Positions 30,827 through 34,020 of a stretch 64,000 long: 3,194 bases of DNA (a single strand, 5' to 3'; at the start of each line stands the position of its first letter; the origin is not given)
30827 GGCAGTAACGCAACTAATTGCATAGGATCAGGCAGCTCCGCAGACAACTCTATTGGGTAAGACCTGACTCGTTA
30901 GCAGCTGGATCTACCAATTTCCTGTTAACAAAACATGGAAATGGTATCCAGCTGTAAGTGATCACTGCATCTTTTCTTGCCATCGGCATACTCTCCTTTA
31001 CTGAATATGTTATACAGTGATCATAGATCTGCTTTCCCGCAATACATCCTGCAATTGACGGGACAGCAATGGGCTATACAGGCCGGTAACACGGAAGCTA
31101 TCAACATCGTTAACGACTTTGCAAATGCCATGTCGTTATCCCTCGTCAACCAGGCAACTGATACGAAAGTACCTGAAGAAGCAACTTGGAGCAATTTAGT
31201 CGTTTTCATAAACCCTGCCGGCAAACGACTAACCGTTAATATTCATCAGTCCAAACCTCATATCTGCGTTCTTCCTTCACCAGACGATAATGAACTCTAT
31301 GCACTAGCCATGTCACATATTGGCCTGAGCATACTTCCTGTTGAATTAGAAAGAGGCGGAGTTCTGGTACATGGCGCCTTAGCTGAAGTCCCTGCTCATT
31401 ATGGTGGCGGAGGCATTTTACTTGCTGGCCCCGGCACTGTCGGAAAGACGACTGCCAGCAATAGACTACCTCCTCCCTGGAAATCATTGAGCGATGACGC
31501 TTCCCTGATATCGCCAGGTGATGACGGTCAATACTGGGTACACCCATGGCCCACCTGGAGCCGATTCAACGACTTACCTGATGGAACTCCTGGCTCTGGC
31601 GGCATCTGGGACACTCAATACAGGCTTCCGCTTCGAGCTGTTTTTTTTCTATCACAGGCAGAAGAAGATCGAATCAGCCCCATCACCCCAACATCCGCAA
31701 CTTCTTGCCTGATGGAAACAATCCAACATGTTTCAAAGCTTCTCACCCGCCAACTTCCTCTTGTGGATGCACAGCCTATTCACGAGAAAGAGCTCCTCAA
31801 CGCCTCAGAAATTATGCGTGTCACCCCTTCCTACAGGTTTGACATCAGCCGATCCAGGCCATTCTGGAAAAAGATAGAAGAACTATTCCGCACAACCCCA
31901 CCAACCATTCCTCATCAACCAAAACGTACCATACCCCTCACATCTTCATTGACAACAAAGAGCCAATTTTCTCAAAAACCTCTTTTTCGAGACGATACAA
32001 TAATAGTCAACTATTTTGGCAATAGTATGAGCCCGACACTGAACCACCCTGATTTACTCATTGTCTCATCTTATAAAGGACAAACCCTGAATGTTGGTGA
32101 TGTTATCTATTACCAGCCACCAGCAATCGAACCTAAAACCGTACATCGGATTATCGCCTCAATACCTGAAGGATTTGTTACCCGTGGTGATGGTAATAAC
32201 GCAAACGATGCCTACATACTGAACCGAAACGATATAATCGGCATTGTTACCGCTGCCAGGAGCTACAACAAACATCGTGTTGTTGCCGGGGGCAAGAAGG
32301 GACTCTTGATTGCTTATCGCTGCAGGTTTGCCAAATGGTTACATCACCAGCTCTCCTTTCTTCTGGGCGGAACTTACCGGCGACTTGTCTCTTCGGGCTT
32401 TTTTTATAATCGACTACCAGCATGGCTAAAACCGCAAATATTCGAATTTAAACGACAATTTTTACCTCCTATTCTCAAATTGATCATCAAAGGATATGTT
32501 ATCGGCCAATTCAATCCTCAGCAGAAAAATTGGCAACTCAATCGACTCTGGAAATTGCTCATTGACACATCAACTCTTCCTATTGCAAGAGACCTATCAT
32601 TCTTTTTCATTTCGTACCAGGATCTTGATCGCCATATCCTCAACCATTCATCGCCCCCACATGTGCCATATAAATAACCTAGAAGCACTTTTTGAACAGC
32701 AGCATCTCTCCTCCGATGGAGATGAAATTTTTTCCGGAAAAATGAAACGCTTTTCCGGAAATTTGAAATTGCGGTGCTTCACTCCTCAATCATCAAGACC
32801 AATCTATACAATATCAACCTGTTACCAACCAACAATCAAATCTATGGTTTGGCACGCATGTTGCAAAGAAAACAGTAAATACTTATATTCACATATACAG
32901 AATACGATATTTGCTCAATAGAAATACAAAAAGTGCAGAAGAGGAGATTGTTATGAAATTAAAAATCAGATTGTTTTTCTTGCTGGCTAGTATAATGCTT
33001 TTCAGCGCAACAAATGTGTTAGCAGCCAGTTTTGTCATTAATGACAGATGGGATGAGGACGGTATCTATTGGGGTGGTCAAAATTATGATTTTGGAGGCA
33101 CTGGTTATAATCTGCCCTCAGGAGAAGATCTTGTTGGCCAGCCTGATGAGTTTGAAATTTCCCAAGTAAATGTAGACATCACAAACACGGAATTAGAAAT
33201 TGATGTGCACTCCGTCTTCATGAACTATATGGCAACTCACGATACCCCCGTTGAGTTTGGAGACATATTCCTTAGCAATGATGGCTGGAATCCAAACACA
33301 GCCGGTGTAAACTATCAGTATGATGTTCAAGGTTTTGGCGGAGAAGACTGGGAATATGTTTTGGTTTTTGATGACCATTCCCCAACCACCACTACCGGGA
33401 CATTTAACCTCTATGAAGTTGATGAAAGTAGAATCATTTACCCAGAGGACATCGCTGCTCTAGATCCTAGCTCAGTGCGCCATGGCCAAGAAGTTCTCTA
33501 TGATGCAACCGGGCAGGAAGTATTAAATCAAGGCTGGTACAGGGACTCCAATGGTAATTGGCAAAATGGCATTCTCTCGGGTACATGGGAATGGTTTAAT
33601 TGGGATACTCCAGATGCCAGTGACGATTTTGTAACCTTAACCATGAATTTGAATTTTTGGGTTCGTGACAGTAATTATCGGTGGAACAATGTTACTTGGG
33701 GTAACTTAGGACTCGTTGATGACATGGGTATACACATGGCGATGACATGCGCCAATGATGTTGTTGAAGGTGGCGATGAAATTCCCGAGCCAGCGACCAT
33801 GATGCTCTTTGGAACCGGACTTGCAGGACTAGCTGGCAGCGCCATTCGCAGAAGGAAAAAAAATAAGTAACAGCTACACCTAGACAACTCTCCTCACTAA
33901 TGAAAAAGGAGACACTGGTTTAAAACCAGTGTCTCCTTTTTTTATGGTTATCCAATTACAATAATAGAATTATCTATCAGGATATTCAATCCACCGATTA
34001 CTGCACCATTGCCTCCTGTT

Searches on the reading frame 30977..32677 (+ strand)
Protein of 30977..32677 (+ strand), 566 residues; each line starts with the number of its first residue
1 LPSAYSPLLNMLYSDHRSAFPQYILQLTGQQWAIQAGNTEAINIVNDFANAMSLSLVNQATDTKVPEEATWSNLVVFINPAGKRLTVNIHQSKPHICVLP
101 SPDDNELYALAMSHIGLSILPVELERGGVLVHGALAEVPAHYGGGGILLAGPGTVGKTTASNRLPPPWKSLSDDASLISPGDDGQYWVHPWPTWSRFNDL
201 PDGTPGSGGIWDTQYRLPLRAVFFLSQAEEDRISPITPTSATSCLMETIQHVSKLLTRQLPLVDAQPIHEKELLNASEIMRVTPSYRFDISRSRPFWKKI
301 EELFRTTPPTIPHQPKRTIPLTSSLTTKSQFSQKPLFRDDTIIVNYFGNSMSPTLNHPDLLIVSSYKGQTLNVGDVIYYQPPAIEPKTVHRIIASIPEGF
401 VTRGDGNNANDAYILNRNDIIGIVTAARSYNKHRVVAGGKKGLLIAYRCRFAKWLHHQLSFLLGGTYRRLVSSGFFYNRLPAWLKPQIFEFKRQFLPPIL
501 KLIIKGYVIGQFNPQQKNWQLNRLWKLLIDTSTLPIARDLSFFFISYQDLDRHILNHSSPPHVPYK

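Call 4: search_protein_families(library=ncbifam, proteins=[window:30977-32677:+], max_evalue=0.01)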
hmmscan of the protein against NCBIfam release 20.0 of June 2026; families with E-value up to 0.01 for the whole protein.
window:30977-32677:+ (566 aa): 4 families
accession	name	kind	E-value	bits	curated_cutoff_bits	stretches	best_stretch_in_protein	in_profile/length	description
TIGR04249.1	SCM_chp_ScmC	equivalog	1.6e-38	132.7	125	1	87-302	81-290/292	SynChlorMet cassette protein ScmC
TIGR02228.1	sigpep_I_arch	equivalog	5.2e-15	55.7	51.85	1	344-428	35-122/158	signal peptidase I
TIGR02227.1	sigpep_I_bact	equivalog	4.2e-06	26.7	47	1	348-413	27-95/162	signal peptidase I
TIGR02754.1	sod_Ni_protease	equivalog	0.00024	21.5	63.25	1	348-411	5-71/90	nickel-type superoxide dismutase maturation protease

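Call 5: search_protein_families(library=pfam, proteins=[window:30977-32677:+], max_evalue=0.01)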
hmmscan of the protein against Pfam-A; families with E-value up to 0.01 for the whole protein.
window:30977-32677:+ (566 aa): 1 family
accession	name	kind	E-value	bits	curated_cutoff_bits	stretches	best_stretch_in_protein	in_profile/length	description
PF10502.14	Peptidase_S26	-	0.00062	20.2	22.9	1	348-394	30-79/168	Signal peptidase, peptidase S26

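Call 36: search_solved_structures(query=window:30977-32677:+, max_evalue=1)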
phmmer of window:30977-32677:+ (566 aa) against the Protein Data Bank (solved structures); distinct sequences matched with E-value up to 1: 3.
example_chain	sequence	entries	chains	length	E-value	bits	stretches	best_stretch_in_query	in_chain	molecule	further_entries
7p2q_A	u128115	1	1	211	0.008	18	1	341-414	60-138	Signal peptidase complex catalytic subunit SEC11C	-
7p2p_A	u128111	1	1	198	0.052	15.3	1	342-413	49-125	Signal peptidase complex catalytic subunit SEC11A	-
9rjb_A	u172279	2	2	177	0.1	14.3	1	342-413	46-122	Signal peptidase complex catalytic subunit SEC11A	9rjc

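Call 46: find_homologous_proteins(query=window:31007-32677:+, max_evalue=1e-10)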
Query window:31007-32677:+ (556 aa): 337 proteins with E <= 1e-10 among 8000 candidates; the best 120 are listed.
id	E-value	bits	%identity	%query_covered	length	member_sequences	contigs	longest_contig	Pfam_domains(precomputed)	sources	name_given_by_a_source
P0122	0.0e+0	1295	100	100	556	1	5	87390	PF27840.1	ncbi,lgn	-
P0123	1.2e-140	488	43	97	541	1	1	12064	PF10502.15,PF27840.1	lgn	-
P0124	1.2e-139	485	44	93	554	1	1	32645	PF27840.1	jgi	jgi:signal peptidase I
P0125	1.4e-134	468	43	94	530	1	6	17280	PF27840.1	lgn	-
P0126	1.6e-133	464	43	94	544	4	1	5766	PF27840.1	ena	-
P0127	1.8e-131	458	43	94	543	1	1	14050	PF27840.1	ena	-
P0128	1.7e-129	451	44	93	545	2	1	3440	PF27840.1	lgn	-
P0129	2.4e-129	451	43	93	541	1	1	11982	PF27840.1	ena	-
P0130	1.4e-127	445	44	93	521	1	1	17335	PF27840.1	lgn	-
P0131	1.8e-125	438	43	92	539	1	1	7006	PF27840.1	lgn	-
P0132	3.1e-125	437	41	93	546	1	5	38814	PF27840.1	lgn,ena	-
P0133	8.7e-124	432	42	93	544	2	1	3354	PF27840.1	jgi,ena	-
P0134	3.6e-123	430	46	80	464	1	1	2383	PF27840.1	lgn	-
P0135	8.4e-123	429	42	93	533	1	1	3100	PF00717.29,PF27840.1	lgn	-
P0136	9.0e-123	429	41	94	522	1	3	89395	PF27840.1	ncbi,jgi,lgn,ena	-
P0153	1.5e-98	349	40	82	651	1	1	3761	PF27840.1,PF05402.19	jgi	-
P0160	2.1e-90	322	37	91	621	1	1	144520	PF27840.1,PF05402.19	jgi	jgi:SynChlorMet cassette protein ScmC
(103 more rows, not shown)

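Call 51: search_solved_structures(query=A3, max_evalue=10)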
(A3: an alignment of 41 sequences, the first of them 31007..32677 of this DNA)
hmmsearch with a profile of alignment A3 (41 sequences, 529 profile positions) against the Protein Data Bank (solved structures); distinct sequences matched with E-value up to 10: 9.
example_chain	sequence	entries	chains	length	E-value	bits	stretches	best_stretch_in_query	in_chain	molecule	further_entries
7p2q_A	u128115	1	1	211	3.4e-13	52.2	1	323-400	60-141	Signal peptidase complex catalytic subunit SEC11C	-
7p2p_A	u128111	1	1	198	1.9e-11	46.4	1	322-406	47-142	Signal peptidase complex catalytic subunit SEC11A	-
9rjb_A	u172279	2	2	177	7.9e-11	44.4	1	322-406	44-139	Signal peptidase complex catalytic subunit SEC11A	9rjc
4me8_A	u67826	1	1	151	2.9e-05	26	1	329-388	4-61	Signal peptidase I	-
4wvh_A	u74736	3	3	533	0.00035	22.5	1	313-388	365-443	Maltose-binding periplasmic protein,Signal peptidase IB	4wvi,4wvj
4nv4_A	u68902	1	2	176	0.00098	21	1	328-388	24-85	Signal peptidase I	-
4wvg_A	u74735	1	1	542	0.0024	19.7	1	313-388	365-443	Maltose-binding periplasmic protein,Signal peptidase IB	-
1wv3_A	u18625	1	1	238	0.084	14.6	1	6-74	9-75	similar to DNA segregation ATPase and related proteins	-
8fit_A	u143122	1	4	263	0.22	13.2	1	204-268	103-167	cs074A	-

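Call 54: predict_structure(alignment_id=A3)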
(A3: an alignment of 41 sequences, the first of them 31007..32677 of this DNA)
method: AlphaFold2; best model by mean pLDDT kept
length: 556 residues; sequences in the alignment: 41
mean_pLDDT: 84.4   pTM: 0.67
mean pLDDT of the five models: 84.4, 83.1, 82.6, 82.5, 82.2
residues with pLDDT >= 90: 291; 70-90: 175; 50-70: 58; < 50: 32
segments of 3 or more residues with pLDDT < 50: 1-5, 307-323, 547-556
pLDDT, mean of each block of 10 residues (from residue 1): 57 92 95 95 87 69 93 74 84 87 92 94 95 96 81 91 93 93 70 68 95 93 93 94 85 87 96 95 88 90 54 40 54 86 89 91 97 91 98 95 96 91 90 94 87 80 83 92 84 92 90 84 80 55 53 41
secondary structure, 60 per line:
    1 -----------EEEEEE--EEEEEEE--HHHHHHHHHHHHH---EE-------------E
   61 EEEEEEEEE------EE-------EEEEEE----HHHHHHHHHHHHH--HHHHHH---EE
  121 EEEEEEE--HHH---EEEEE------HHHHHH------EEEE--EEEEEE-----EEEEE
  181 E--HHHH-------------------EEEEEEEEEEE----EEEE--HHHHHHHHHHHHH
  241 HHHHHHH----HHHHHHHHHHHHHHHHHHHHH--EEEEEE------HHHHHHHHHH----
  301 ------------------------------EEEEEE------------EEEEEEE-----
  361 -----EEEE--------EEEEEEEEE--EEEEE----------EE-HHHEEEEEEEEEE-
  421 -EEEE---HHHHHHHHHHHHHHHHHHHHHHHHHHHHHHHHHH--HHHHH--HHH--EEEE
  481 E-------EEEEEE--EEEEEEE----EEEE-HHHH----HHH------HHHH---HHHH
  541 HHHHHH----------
elements in order: E12-17 E20-26 H29-41 E60-69 E85-90 H95-107 H110-115 E119-127 E136-140 H147-152 E159-162 E165-170 E176-181 H184-187 E207-217 E222-225 H228-247 H252-272 E275-280 H287-296 E331-336 E349-355 E366-369 E378-386 E389-393 E410-419 E422-425 H429-462 H465-469 E477-481 E489-494 E497-503 E508-511 H513-516 H530-533 H537-546

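Call 56: fold_search(model_id=the predicted structure, library=pdb)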
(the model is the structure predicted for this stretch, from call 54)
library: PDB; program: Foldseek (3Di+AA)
matches with E <= 10: 755; with E <= 0.001: 94
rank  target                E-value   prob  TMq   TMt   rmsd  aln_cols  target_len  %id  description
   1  4wl8                  9.6e-08  1.00  0.32  0.30   7.2       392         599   10  Crystal Structure of Mtb PEPCK in complex with non-hydrolyzable analog of GTP (released 2015-10-21)
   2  4wie                  1.3e-07  1.00  0.32  0.30   7.2       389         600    9  Crystal structure of apo-PEPCK from Mycobacterium tuberculosis with glycerol (released 2014-10-22)
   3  4wpv                  1.5e-07  1.00  0.33  0.32   7.4       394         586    9  Crystal Structure of E83A mutant of Mtb PEPCK in complex with Zn2+ and phosphate ion (released 2015-11-04)
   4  4wpu                  8.0e-07  1.00  0.32  0.30   7.6       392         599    9  Crystal Structure of E83A mutant of Mtb PEPCK in complex with PEP and GDP (released 2015-11-04)
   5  6asn                  1.5e-06  1.00  0.31  0.32   7.2       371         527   10  E. coli phosphoenolpyruvate carboxykinase K212I F216V mutant bound to methanesulfonate (released 2018-08-29)
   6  4gmm                  1.6e-06  1.00  0.26  0.24  10.0       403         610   10  Structure of rat cytosolic PEPCK Ld_1g in complex with Beta-Sulfopyruvate and GTP (released 2013-07-03)
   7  3dt2                  1.7e-06  1.00  0.28  0.25   9.6       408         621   10  The structure of rat cytosolic PEPCK in complex with oxalate and GTP (released 2008-08-26)
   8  2rk8_B                1.9e-06  1.00  0.31  0.28   8.1       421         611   10  The Structure of rat cytosolic PEPCK in complex with phosphonoformate (released 2008-01-29)
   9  7l3v                  1.9e-06  1.00  0.30  0.28   9.4       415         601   11  PEPCK MMQX structure 120ms post-mixing with oxaloacetic acid (released 2021-10-13)
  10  2pc9_C                2.1e-06  1.00  0.30  0.32   6.6       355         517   13  Crystal Structure Of ATP-Dependent Phosphoenolpyruvate Carboxykinase From Thermus thermophilus HB8 (released 2007-10-02)
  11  2qzy_B                2.1e-06  1.00  0.31  0.30   8.6       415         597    9  The structure of chicken mitochondrial PEPCK in complex with PEP (released 2007-09-04)
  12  4ox2_A                2.1e-06  1.00  0.29  0.27   8.5       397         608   10  I45T cytosolic phosphoenolpyruvate carboxykinase in complex with beta-sulfopyruvate and GTP (released 2014-06-11)
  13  4gnm                  2.6e-06  1.00  0.31  0.29   8.1       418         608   10  Structure of rat cytosolic PEPCK Ld_2g in complex with oxalate and GTP (released 2013-07-03)
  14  2rka_C                2.6e-06  1.00  0.30  0.28   8.2       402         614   11  The Structure of rat cytosolic PEPCK in complex with phosphoglycolate (released 2008-01-29)
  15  3dtb_B                2.9e-06  1.00  0.32  0.29   8.1       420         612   10  The structure of rat cytosolic PEPCK in complex with phosphoglycolate and GDP (released 2008-08-26)
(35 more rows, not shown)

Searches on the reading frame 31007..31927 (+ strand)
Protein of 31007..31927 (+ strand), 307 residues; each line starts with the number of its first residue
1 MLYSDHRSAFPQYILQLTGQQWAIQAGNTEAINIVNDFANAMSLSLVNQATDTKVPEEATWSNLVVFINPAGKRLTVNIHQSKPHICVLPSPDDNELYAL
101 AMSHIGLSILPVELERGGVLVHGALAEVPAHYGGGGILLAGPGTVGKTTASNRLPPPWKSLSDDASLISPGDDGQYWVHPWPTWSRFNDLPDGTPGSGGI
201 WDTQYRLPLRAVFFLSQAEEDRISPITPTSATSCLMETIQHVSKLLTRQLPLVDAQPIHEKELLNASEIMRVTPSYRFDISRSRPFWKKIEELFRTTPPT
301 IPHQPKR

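Call 62: predict_structure(alignment_id=A5)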
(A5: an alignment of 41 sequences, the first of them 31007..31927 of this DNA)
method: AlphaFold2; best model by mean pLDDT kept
length: 307 residues; sequences in the alignment: 41
mean_pLDDT: 89.3   pTM: 0.87
mean pLDDT of the five models: 89.3, 88.4, 88.0, 87.3, 86.9
residues with pLDDT >= 90: 212; 70-90: 66; 50-70: 24; < 50: 5
segments of 3 or more residues with pLDDT < 50: 1-4
pLDDT, mean of each block of 10 residues (from residue 1): 60 93 96 95 90 75 94 79 87 90 93 95 96 96 84 93 94 94 74 72 96 96 97 97 90 95 98 96 90 91 61
secondary structure, 60 per line:
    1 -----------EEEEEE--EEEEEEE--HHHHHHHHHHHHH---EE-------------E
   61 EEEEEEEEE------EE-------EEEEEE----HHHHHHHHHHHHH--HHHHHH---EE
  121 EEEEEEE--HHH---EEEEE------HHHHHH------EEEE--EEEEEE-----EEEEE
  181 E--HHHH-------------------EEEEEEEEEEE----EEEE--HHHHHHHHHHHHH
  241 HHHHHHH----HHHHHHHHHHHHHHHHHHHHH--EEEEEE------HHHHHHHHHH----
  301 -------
elements in order: E12-17 E20-26 H29-41 E60-69 E85-90 H95-107 H110-115 E119-127 E136-140 H147-152 E159-162 E165-170 E176-181 H184-187 E207-217 E222-225 H228-247 H252-272 E275-280 H287-296

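Call 64: fold_search(model_id=the predicted structure, library=pdb)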
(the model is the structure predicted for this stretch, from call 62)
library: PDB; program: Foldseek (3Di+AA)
matches with E <= 10: 262; with E <= 0.001: 114
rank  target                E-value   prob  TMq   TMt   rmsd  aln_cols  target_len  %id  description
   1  4wl8                  3.6e-08  1.00  0.56  0.32   6.9       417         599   10  Crystal Structure of Mtb PEPCK in complex with non-hydrolyzable analog of GTP (released 2015-10-21)
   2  4wie                  3.6e-08  1.00  0.52  0.30   7.4       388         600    9  Crystal structure of apo-PEPCK from Mycobacterium tuberculosis with glycerol (released 2014-10-22)
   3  4wpv                  5.4e-08  1.00  0.56  0.33   7.2       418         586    9  Crystal Structure of E83A mutant of Mtb PEPCK in complex with Zn2+ and phosphate ion (released 2015-11-04)
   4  4rcg                  2.9e-07  1.00  0.49  0.29   8.0       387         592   10  Crystal Structure Analysis of MTB PEPCK without Mn+2 (released 2015-04-08)
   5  2qzy_B                3.0e-07  1.00  0.50  0.30   8.9       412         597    8  The structure of chicken mitochondrial PEPCK in complex with PEP (released 2007-09-04)
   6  4r43                  4.6e-07  1.00  0.48  0.28   8.5       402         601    9  Crystal Structure Analysis of MTB PEPCK (released 2015-04-08)
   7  4wpu                  5.2e-07  1.00  0.52  0.30   7.4       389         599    9  Crystal Structure of E83A mutant of Mtb PEPCK in complex with PEP and GDP (released 2015-11-04)
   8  2pc9_C                6.5e-07  1.00  0.50  0.33   6.6       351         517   13  Crystal Structure Of ATP-Dependent Phosphoenolpyruvate Carboxykinase From Thermus thermophilus HB8 (released 2007-10-02)
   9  4wou                  6.9e-07  1.00  0.51  0.30   7.9       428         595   10  Crystal Structure of Mtb PEPCK in complex with GDP and metals (released 2015-11-04)
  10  1yvy_A                6.9e-07  1.00  0.49  0.33   8.3       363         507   11  Crystal structure of Anaerobiospirillum succiniciproducens phosphoenolpyruvate carboxykinase (released 2005-07-26)
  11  7l3v                  7.4e-07  1.00  0.45  0.26  10.8       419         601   10  PEPCK MMQX structure 120ms post-mixing with oxaloacetic acid (released 2021-10-13)
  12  2rk8_B                7.8e-07  1.00  0.50  0.29   8.3       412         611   10  The Structure of rat cytosolic PEPCK in complex with phosphonoformate (released 2008-01-29)
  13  4gmm                  9.9e-07  1.00  0.41  0.24  10.7       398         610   10  Structure of rat cytosolic PEPCK Ld_1g in complex with Beta-Sulfopyruvate and GTP (released 2013-07-03)
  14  6crt                  1.1e-06  1.00  0.51  0.33   6.5       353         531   12  Arg65Gln Mutagenic E.coli PCK (released 2018-04-04)
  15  1ytm_A                1.1e-06  1.00  0.45  0.30   7.5       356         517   12  Crystal structure of phosphoenolpyruvate carboxykinase of Anaerobiospirillum succiniciproducens complexed with ATP, ox (released 2006-01-24)
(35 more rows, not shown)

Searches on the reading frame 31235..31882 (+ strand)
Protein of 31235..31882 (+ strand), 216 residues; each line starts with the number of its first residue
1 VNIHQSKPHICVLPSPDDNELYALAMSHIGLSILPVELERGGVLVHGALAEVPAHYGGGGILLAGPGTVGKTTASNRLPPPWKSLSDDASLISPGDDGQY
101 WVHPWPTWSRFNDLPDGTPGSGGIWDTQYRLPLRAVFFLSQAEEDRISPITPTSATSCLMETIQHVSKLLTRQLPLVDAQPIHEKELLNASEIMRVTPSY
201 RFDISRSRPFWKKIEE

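Call 49: search_protein_families(library=pfam, proteins=[window:31235-31882:+], max_evalue=10)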
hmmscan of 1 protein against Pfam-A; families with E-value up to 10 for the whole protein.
window:31235-31882:+ (216 aa): 0 families

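Call 50: search_protein_families(library=ncbifam, proteins=[window:31235-31882:+], max_evalue=10)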
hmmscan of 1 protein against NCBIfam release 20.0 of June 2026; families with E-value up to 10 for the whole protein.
window:31235-31882:+ (216 aa): 1 family
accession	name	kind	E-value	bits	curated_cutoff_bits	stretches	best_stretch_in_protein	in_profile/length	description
TIGR04249.1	SCM_chp_ScmC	equivalog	2e-38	132.4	125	1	18-215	101-289/292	SynChlorMet cassette protein ScmC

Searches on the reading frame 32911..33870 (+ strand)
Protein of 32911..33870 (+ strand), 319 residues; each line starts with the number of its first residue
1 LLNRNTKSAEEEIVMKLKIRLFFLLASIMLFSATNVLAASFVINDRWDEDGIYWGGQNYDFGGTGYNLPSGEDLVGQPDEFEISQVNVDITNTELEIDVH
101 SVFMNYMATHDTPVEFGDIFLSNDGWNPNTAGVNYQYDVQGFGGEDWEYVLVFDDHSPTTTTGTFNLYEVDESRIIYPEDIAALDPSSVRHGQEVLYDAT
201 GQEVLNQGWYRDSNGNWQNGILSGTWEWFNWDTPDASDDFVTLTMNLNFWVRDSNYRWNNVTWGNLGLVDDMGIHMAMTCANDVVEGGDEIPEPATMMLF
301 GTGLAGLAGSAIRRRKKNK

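Call 4: search_protein_families(library=ncbifam, proteins=[window:32911-33870:+], max_evalue=0.01)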
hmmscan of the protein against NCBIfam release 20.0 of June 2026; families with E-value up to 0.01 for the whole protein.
window:32911-33870:+ (319 aa): 6 families
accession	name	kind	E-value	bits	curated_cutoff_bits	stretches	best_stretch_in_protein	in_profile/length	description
NF041538.1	PEP_EDSA_1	subfamily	9.1e-06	25.5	100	1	290-314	283-307/307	EDSAP-1 family PEP-CTERM protein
NF038125.1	PEP_CTERM_THxN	subfamily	3.2e-05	23.6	85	1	291-314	223-244/246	THxN family PEP-CTERM protein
NF033554.9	floc_PepA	equivalog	4.4e-05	23.4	80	1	24-314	6-260/261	flocculation-associated PEP-CTERM protein PepA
TIGR02595.1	PEP_CTERM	domain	0.00011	22.8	16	1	291-317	1-24/24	PEP-CTERM sorting domain-containing protein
NF038129.1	PEP_NF038129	equivalog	0.00086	19.2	65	1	288-314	168-193/194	NF038129 family PEP-CTERM protein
NF033947.0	PEP-cistern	hypoth_equivalog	0.009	15.8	60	0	282-309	164-191/195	cistern family PEP-CTERM protein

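Call 5: search_protein_families(library=pfam, proteins=[window:32911-33870:+], max_evalue=0.01)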
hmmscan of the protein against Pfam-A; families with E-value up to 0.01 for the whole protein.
window:32911-33870:+ (319 aa): 1 family
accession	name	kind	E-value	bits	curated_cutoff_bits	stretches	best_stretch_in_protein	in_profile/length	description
PF07589.16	PEP-CTERM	-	3e-07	30.7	20.7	1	291-314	2-24/24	PEP-CTERM motif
